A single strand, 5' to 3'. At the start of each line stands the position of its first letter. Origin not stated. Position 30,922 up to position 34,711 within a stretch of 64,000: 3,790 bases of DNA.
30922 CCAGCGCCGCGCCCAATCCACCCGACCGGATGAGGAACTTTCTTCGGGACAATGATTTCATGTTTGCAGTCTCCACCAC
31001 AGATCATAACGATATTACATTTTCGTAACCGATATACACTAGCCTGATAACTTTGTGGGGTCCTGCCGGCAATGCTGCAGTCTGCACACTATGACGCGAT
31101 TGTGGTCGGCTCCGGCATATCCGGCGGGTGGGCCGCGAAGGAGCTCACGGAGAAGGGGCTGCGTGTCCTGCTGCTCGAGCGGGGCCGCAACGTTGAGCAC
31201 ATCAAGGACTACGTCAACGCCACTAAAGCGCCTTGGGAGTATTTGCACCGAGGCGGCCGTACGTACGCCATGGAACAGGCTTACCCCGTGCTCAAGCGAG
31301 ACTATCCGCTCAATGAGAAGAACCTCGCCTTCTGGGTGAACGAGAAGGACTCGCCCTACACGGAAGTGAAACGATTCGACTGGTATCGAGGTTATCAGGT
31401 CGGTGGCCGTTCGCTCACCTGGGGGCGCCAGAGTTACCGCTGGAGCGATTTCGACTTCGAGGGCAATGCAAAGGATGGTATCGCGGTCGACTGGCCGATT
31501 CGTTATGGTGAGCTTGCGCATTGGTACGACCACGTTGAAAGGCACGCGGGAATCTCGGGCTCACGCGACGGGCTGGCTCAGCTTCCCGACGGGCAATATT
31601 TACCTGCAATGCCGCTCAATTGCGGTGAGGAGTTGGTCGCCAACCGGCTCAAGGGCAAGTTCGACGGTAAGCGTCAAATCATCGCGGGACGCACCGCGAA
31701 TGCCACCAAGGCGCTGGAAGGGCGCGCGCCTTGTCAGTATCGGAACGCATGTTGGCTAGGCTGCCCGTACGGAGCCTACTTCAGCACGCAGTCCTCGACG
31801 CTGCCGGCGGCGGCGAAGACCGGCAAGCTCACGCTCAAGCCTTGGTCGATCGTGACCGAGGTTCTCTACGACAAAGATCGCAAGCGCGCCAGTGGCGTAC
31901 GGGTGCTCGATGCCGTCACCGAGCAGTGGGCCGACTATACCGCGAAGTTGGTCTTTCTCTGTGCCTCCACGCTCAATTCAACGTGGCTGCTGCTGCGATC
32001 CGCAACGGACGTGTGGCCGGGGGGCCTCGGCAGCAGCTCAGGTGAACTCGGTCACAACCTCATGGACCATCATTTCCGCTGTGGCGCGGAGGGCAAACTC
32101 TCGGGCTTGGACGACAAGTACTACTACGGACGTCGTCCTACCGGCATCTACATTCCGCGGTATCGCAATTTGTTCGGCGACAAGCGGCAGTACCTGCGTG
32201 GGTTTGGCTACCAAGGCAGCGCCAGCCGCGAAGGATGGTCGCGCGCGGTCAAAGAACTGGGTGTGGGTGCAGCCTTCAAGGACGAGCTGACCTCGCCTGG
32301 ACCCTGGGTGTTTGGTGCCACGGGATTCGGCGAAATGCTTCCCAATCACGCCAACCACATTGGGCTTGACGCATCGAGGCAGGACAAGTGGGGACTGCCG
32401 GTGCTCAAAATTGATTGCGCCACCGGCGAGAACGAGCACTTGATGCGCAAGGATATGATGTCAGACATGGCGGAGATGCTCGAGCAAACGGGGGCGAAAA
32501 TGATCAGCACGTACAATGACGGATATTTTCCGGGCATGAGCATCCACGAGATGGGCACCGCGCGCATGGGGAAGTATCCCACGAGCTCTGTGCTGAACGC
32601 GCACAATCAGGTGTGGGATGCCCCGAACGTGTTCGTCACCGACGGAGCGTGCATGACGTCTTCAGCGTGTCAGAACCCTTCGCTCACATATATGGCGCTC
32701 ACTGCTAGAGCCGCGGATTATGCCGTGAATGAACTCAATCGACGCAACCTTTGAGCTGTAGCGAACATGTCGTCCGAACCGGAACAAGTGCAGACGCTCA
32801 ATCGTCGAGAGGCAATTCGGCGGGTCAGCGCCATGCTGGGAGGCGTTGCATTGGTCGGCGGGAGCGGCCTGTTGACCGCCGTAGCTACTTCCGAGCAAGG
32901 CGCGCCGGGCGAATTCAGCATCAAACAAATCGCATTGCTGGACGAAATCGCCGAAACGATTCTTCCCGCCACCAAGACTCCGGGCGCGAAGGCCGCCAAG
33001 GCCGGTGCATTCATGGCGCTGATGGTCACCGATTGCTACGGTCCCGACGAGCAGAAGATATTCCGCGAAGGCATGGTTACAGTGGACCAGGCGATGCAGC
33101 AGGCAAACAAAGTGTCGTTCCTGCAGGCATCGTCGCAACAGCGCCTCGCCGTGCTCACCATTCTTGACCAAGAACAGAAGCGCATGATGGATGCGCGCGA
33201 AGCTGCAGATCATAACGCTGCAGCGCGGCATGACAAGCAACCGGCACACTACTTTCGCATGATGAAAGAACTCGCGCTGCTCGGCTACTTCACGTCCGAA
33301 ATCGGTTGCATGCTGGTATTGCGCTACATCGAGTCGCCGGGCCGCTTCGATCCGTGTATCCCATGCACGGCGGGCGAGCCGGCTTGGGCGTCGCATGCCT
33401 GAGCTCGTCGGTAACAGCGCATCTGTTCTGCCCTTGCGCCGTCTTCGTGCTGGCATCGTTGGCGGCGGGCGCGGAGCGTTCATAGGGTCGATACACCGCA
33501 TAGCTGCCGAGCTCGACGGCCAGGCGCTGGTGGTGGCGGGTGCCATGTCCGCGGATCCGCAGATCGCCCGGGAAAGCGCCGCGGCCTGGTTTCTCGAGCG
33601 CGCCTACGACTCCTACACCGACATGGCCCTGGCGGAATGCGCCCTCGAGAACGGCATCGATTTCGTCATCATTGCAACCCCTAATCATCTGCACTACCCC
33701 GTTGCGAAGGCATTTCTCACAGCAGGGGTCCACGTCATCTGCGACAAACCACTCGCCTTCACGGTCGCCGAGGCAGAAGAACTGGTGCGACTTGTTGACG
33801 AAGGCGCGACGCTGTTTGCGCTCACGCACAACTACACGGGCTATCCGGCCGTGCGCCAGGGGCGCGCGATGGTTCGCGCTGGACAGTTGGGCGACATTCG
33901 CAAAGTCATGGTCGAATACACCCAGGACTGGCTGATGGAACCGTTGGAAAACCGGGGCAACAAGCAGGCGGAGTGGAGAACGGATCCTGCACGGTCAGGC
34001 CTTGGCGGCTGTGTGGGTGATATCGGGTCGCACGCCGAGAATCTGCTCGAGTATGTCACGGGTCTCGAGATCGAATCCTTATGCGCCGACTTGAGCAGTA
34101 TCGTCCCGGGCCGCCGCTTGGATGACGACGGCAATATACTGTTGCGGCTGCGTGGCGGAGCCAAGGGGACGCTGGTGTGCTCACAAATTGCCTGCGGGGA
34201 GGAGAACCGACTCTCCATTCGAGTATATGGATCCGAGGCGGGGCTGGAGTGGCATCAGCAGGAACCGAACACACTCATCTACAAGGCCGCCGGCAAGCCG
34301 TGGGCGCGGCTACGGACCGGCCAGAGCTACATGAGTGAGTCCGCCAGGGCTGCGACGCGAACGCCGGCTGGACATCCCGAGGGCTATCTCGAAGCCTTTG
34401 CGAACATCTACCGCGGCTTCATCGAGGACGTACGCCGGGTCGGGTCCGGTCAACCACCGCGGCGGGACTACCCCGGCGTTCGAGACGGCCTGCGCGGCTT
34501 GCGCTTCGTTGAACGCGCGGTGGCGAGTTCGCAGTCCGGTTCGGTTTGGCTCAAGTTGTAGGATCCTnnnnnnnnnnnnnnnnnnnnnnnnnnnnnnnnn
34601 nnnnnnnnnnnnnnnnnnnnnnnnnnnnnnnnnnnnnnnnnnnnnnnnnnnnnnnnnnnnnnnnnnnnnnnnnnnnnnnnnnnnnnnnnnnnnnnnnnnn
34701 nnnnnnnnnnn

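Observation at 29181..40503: Compartmentalised oxidative (3-keto-type) glycoside-processing locus built on Tat-exported GMC flavoproteins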

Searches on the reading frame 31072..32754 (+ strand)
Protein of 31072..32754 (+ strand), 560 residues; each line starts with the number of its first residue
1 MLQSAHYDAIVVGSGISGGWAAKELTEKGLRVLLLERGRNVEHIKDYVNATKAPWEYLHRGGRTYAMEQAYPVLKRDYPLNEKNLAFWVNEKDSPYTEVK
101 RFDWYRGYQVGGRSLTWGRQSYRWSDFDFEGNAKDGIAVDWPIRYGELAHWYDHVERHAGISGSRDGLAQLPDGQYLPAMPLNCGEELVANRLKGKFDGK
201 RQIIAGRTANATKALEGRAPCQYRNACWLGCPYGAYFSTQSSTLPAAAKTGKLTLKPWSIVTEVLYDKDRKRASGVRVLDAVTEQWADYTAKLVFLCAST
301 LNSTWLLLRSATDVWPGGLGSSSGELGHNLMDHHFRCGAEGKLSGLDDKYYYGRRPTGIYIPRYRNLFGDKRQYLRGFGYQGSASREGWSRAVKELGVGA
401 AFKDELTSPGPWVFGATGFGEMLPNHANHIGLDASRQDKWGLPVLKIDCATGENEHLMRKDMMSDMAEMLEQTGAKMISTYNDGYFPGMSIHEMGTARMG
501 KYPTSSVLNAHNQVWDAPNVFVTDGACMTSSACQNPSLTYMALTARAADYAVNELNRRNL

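Call 4: search_protein_families(library=pfam, proteins=[window:31072-32754:+], max_evalue=0.01)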
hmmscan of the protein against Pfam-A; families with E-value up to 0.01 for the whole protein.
window:31072-32754:+ (560 aa): 7 families
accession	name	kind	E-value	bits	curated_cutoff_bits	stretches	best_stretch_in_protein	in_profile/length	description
PF05199.19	GMC_oxred_C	-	1.3e-18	68.3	24.6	1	424-543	1-138/139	GMC oxidoreductase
PF00732.25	GMC_oxred_N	-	3e-12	47.2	23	1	103-333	20-216/218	GMC oxidoreductase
PF13450.12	NAD_binding_8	-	1e-05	26.1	21.9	1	11-41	1-31/68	NAD(P)-binding Rossmann-like domain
PF01266.30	DAO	-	1.2e-05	25.5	27.9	1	8-61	1-49/353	FAD dependent oxidoreductase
PF00890.30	FAD_binding_2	-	0.00076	19.2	20.4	1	8-40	1-33/414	FAD binding domain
PF07992.20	Pyr_redox_2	-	0.0039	17.1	26.1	1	7-41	1-35/291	Pyridine nucleotide-disulphide oxidoreductase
PF01494.25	FAD_binding_3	-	0.0074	16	22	0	7-39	2-34/349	FAD binding domain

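Call 5: search_protein_families(library=ncbifam, proteins=[window:31072-32754:+], max_evalue=0.01)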
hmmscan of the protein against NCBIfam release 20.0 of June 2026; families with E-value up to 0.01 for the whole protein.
window:31072-32754:+ (560 aa): 33 families (the best 25 are shown)
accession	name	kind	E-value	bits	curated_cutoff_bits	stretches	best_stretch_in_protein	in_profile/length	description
TIGR02462.1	pyranose_ox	equivalog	1e-17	64.3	544.9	1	419-555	411-547/548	pyranose oxidase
NF058674.1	CholsOxChoxAB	equivalog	3.8e-17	62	850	2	476-550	456-531/535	cholesterol oxidase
NF002550.0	PRK02106.1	subfamily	9.7e-11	40.9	605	1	234-310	197-270/563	choline dehydrogenase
NF053717.1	VnlPnlRedVprA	equivalog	2.8e-08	33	600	1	3-51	3-51/481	vinyl phenol reductase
TIGR03970.1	mycofact_MftG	equivalog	2.2e-07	30.2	387.45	0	488-550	422-485/487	mycofactocin dehydrogenase MftG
TIGR02032.1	GG-red-SF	subfamily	2.8e-07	30.5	158.8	1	7-42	1-36/297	geranylgeranyl reductase family protein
TIGR01810.1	betA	equivalog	2e-06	26.7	732.1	0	234-311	190-264/532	choline dehydrogenase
NF005513.0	PRK07121.1-6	equivalog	4e-05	22.3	608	1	3-39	3-39/533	FAD-binding protein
TIGR04542.1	GMC_mycofac_2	equivalog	0.00012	21.3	400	0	8-40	1-34/425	mycofactocin system GMC family oxidoreductase MftG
NF003585.0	PRK05249.1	equivalog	0.00036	19.3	465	1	3-41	3-41/464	Si-specific NAD(P)(+) transhydrogenase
NF041080.1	DGGGPL_reductase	equivalog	0.0004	19.4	580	1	6-44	1-38/447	digeranylgeranylglycerophospholipid reductase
TIGR02730.1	carot_isom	equivalog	0.00046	19.2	586.9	1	7-37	1-31/493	carotenoid isomerase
NF005508.0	PRK07121.1-1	equivalog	0.00058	18.5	537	1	4-38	18-52/497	FAD-binding protein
TIGR00292.1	TIGR00292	equivalog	0.00061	19.1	148.3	1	4-37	19-52/254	sulfide-dependent adenosine diphosphate thiazole synthase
TIGR02023.1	BchP-ChlP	subfamily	0.0013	17.8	343.3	1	7-38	1-32/388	geranylgeranyl diphosphate reductase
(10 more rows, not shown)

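Call 9: search_solved_structures(query=window:31072-32754:+, max_evalue=0.001)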
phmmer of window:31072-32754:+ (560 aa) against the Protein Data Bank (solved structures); distinct sequences matched with E-value up to 0.001: 37.
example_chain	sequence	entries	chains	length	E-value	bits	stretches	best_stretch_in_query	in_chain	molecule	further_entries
6a2u_B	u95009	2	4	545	1.7e-28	103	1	109-556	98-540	Glucose dehydrogenase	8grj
8k6k_A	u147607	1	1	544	1.8e-28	103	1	7-556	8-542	Fructose dehydrogenase (N1146A) large subunit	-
8xcm_A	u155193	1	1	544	2.6e-28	102.4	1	7-556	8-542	Fructose dehydrogenase large subunit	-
7w2j_A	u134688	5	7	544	2.7e-28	102.3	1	7-556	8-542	Fructose dehydrogenase large subunit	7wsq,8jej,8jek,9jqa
8hdd_A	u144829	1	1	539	3.8e-28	101.8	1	109-551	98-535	Glucose dehydrogenase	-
8k6j_A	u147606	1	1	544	7.8e-28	100.8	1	7-556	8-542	Fructose dehydrogenase (H1147A) large subunit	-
8xcn_A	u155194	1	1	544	3.8e-27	98.5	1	7-556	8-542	Fructose dehydrogenase large subunit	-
7qf8_A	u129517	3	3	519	1.4e-11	47.1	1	427-555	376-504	GMC oxidoreductase family protein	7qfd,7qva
7dve_A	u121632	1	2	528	2e-11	46.6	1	427-555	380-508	6'''-hydroxyparomomycin C oxidase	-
9fl2_A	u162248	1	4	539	1.6e-09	40.4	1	428-551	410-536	pyranose oxidase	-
8qve_A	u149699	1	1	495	3.3e-08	36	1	422-549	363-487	Pyranose oxidase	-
4mif_A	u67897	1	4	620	2e-07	33.4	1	419-555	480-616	Pyranose 2-oxidase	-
4mih_A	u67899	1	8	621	2e-07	33.4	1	419-555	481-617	Pyranose 2-oxidase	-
4mig_A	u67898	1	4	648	2.1e-07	33.4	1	419-555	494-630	Pyranose 2-oxidase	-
3bly_A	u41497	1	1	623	2.6e-06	29.7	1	419-551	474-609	Pyranose oxidase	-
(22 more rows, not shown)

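Call 15: find_encoding_contigs(protein=window:31072-32754:+, flank=10000, max_places=6)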
Protein window:31072-32754:+ (560 aa): no gene with exactly this product is on record in the collection.

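Call 16: find_homologous_proteins(query=window:31072-32754:+, max_evalue=1e-20)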
Query window:31072-32754:+ (560 aa): 8000 proteins with E <= 1e-20 among 8000 candidates; the best 120 are listed.
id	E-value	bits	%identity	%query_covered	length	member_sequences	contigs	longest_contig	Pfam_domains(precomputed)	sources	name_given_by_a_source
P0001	0.0e+0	1326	100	100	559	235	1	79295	PF01266.31,PF13450.13,PF05199.20,PF00732.26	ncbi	ncbi:MAG: GMC family oxidoreductase [Gammaproteobacteria bacterium]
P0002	0.0e+0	1244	93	100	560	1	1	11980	PF01266.31,PF13450.13,PF05199.20,PF00732.26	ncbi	-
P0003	0.0e+0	1216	91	100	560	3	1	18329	PF01266.31,PF13450.13,PF05199.20,PF00732.26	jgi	jgi:choline dehydrogenase-like flavoprotein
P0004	0.0e+0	1199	89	100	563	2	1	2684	PF01266.31,PF13450.13,PF05199.20,PF00732.26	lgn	-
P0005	0.0e+0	1186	88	100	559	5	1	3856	PF01266.31,PF13450.13,PF05199.20,PF00732.26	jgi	jgi:choline dehydrogenase-like flavoprotein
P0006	0.0e+0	1184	87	100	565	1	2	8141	PF05199.20,PF00732.26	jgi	jgi:choline dehydrogenase-like flavoprotein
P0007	0.0e+0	1181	88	99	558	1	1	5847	PF01266.31,PF13450.13,PF05199.20,PF00732.26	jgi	jgi:choline dehydrogenase-like flavoprotein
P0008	0.0e+0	1181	88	100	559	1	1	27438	PF01266.31,PF13450.13,PF05199.20,PF00732.26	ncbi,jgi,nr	ncbi:MAG: hypothetical protein QOI88_2850 [Gammaproteobacteria bacterium]|jgi:choline dehydrogenase-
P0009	0.0e+0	1180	88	100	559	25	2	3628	PF01266.31,PF13450.13,PF05199.20,PF00732.26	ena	-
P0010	0.0e+0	1176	87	100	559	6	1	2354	PF01266.31,PF13450.13,PF05199.20,PF00732.26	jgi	jgi:choline dehydrogenase-like flavoprotein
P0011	0.0e+0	1175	87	100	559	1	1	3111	PF01266.31,PF13450.13,PF05199.20,PF00732.26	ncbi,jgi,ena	jgi:choline dehydrogenase-like flavoprotein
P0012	0.0e+0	1174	87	100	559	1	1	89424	PF01266.31,PF13450.13,PF05199.20,PF00732.26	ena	-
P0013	0.0e+0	1174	88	99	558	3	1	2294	PF01266.31,PF13450.13,PF05199.20,PF00732.26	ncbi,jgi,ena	jgi:choline dehydrogenase-like flavoprotein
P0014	0.0e+0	1171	86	100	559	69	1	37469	PF01266.31,PF13450.13,PF05199.20,PF00732.26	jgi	jgi:choline dehydrogenase-like flavoprotein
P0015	0.0e+0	1169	86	100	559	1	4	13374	PF01266.31,PF13450.13,PF05199.20,PF00732.26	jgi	jgi:choline dehydrogenase-like flavoprotein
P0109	0.0e+0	1115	84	100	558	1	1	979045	PF01266.31,PF13450.13,PF05199.20,PF00732.26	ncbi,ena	-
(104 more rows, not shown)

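Call 17: find_encoding_contigs(protein=P0001, flank=10000, max_places=3)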
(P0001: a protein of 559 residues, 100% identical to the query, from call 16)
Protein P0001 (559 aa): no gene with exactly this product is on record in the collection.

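Call 18: find_encoding_contigs(protein=P0109, flank=10000, max_places=3)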
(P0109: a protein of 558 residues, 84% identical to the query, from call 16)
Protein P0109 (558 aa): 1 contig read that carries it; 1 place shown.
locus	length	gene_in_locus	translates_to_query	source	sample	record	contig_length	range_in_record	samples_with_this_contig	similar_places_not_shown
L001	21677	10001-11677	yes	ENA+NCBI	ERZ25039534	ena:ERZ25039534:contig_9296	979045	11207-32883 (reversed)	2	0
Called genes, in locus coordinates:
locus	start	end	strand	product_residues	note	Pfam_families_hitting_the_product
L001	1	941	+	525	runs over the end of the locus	PF00144:Beta-lactamase, PF11954:DUF3471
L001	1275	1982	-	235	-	PF06439:3keto-disac_hyd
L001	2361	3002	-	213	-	PF13618:Gluconate_2-dh3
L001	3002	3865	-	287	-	PF05199:GMC_oxred_C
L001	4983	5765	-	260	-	PF01261:AP_endonuc_2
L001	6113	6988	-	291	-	PF01261:AP_endonuc_2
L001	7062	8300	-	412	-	PF01306:LacY_symp, PF03825:Nuc_H_symport, PF07690:MFS_1, PF12832:MFS_1_like, PF07690:MFS_1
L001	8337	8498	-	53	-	-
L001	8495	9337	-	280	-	PF22725:GFO_IDH_MocA_C3, PF02894:GFO_IDH_MocA_C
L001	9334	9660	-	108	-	PF01408:GFO_IDH_MocA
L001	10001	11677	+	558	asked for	PF00732:GMC_oxred_N, PF01266:DAO (faint), PF13450:NAD_binding_8 (faint), PF05199:GMC_oxred_C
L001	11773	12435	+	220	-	PF13618:Gluconate_2-dh3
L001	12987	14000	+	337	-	PF01261:AP_endonuc_2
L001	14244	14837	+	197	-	PF00117:GATase, PF07722:Peptidase_C26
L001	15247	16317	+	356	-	PF02885:Glycos_trans_3N, PF00591:Glycos_transf_3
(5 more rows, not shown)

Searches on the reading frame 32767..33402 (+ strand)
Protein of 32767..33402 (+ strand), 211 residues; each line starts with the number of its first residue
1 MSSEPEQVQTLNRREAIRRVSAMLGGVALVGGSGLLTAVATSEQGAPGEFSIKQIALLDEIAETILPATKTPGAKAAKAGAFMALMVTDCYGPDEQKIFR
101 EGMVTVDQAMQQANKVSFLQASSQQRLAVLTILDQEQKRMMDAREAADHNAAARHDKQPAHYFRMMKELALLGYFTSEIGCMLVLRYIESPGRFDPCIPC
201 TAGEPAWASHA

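Call 4: search_protein_families(library=pfam, proteins=[window:32767-33402:+], max_evalue=0.01)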
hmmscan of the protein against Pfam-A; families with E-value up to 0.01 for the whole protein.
window:32767-33402:+ (211 aa): 1 family
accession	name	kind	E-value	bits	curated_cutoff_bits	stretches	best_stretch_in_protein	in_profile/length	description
PF13618.11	Gluconate_2-dh3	-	4.7e-33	114.8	23.4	1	53-192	2-135/135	Gluconate 2-dehydrogenase subunit 3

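Call 5: search_protein_families(library=ncbifam, proteins=[window:32767-33402:+], max_evalue=0.01)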
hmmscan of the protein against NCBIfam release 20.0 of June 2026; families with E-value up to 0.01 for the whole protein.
window:32767-33402:+ (211 aa): 0 families

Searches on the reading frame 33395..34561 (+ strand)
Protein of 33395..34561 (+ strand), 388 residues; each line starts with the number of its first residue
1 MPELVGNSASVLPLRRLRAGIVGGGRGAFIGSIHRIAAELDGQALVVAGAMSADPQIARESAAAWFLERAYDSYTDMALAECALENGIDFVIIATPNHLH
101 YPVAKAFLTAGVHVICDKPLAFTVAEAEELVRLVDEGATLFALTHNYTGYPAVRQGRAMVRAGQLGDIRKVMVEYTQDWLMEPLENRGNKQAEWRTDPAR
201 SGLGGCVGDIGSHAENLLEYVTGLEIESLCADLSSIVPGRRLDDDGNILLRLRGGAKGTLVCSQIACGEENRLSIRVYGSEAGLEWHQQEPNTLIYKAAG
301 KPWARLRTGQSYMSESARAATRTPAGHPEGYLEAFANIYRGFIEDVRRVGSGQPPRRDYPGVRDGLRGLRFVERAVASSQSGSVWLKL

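Call 4: search_protein_families(library=pfam, proteins=[window:33395-34561:+], max_evalue=0.01)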
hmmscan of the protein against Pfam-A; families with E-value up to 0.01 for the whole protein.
window:33395-34561:+ (388 aa): 4 families
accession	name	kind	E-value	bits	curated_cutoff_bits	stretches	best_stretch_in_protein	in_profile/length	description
PF22725.1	GFO_IDH_MocA_C3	-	9.1e-27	94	27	1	154-284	2-123/124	GFO/IDH/MocA C-terminal domain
PF01408.29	GFO_IDH_MocA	-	1.6e-20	74.5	24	1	18-138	2-113/120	Oxidoreductase family, NAD-binding Rossmann fold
PF02894.22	GFO_IDH_MocA_C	-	1e-16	61.9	22.9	1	157-388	1-218/218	Oxidoreductase family, C-terminal alpha/beta domain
PF03435.24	Sacchrp_dh_NADP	-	0.00082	20.1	25.1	1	34-125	15-100/129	Saccharopine dehydrogenase NADP binding domain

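Call 5: search_protein_families(library=ncbifam, proteins=[window:33395-34561:+], max_evalue=0.01)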
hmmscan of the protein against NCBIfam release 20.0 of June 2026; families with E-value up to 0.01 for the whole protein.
window:33395-34561:+ (388 aa): 8 families
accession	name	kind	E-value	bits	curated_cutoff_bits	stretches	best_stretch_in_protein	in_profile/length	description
NF052479.1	LevoglcsnDh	equivalog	1.7e-28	99.4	650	1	53-243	37-222/386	levoglucosan dehydrogenase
NF041392.1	XylDh_Gfo6_Halo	equivalog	1.2e-20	73.6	350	1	75-267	70-259/350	D-xylose 1-dehydrogenase Gfo6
TIGR04380.1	myo_inos_iolG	equivalog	4.4e-17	62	355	1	17-298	2-264/330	inositol 2-dehydrogenase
NF040723.1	UDP-GlcNAcDh_Arch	equivalog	1.9e-16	60.5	450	1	17-172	1-145/302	UDP-N-acetylglucosamine 3-dehydrogenase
NF008607.0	PRK11579.1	subfamily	4.6e-15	55.4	330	1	87-241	64-207/346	oxidoreductase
NF058561.1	BT_2158_fam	equivalog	4.2e-11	42.1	750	1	53-172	65-181/487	glycoside 3-dehydrogenase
NF007574.0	PRK10206.1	equivalog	1.1e-05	24.6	352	1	80-172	58-150/345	oxidoreductase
NF052679.1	InsChiInosDhIolG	equivalog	0.00039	19.5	540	1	17-131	3-110/343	bifunctional inositol 2-dehydrogenase/D-chiro-inositol 1-dehydrogenase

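Call 29: search_solved_structures(query=window:33395-34561:+, max_evalue=1e-10)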
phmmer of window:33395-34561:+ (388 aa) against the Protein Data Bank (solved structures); distinct sequences matched with E-value up to 1e-10: 22.
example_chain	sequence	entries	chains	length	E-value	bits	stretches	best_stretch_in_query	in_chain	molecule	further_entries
3v5n_A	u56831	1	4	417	1.6e-121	409.2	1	9-387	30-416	Oxidoreductase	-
3dty_A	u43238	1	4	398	1.8e-70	241.1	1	16-386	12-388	Oxidoreductase, Gfo/Idh/MocA family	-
7d5m_A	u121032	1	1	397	2.8e-68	233.9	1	16-386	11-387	Oxidoreductase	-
7d5n_A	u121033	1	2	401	2.9e-68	233.9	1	16-386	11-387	Oxidoreductase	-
4h3v_A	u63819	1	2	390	4.1e-30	108.3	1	86-240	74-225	Oxidoreductase domain protein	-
6a3f_A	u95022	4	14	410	3.2e-26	95.5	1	14-256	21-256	Putative dehydrogenase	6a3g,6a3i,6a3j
4fb5_A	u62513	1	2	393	5.4e-25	91.4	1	84-300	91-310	Probable oxidoreductase protein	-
5ya8_A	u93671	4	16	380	2.8e-20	75.9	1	81-382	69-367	Scyllo-inositol dehydrogenase with L-glucose dehydrogenase activity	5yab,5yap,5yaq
6ktj_A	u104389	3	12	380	1.5e-19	73.5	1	81-382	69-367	Scyllo-inositol dehydrogenase with L-glucose dehydrogenase activity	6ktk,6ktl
4gqa_A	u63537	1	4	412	2.7e-16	62.8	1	50-223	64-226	NAD binding Oxidoreductase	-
6jw6_A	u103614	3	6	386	3.4e-16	62.5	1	17-242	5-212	Dehydrogenase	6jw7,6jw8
1zh8_A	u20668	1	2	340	4.9e-16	61.9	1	11-270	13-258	oxidoreductase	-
3e82_A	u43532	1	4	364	4.1e-15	58.9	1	72-332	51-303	Putative oxidoreductase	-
5a02_A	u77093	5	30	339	3.1e-13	52.8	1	87-231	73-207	ALDOSE-ALDOSE OXIDOREDUCTASE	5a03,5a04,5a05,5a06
6nor_A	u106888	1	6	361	3.3e-13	52.7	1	15-282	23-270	Putative NAD dependent dehydrogenase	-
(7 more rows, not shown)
